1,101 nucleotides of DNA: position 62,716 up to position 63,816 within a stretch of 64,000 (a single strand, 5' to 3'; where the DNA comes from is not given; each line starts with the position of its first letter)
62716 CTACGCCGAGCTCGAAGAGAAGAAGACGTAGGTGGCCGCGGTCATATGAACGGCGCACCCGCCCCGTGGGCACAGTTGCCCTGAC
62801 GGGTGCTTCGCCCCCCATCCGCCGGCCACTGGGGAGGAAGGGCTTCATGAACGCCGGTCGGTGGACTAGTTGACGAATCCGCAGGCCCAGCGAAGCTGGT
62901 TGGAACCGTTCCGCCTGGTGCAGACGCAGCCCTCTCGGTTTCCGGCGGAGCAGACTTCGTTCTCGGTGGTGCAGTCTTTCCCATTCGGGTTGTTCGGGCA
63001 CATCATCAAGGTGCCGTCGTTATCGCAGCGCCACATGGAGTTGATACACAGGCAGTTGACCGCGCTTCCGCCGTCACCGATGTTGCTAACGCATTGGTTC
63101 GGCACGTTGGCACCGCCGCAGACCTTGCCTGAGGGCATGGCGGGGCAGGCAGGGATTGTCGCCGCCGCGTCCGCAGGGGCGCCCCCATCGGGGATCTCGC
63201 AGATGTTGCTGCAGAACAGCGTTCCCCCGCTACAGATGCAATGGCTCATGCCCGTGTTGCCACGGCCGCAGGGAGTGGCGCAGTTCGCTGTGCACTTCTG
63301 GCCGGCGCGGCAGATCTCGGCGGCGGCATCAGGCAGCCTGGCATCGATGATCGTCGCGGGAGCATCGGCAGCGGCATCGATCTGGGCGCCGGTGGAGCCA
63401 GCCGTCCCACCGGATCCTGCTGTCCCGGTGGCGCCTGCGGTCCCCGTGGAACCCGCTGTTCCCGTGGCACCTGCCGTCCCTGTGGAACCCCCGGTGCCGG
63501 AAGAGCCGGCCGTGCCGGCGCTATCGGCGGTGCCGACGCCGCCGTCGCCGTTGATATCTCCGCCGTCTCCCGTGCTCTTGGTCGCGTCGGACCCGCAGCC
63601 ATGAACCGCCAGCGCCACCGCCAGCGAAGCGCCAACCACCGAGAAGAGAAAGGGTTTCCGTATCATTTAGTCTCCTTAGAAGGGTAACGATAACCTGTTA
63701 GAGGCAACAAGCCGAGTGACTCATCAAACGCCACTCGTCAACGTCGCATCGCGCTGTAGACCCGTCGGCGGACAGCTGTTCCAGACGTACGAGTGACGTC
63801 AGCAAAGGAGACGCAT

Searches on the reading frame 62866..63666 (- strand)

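Call 84: search_protein_families(library=pfam, proteins=[window:62866-63666:-])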
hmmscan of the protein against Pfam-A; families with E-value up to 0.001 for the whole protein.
window:62866-63666:- (266 aa): 1 family
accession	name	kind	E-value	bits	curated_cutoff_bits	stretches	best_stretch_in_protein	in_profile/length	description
PF01391.23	Collagen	-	0.00052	20.2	27.2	0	45-94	4-53/60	Collagen triple helix repeat (20 copies)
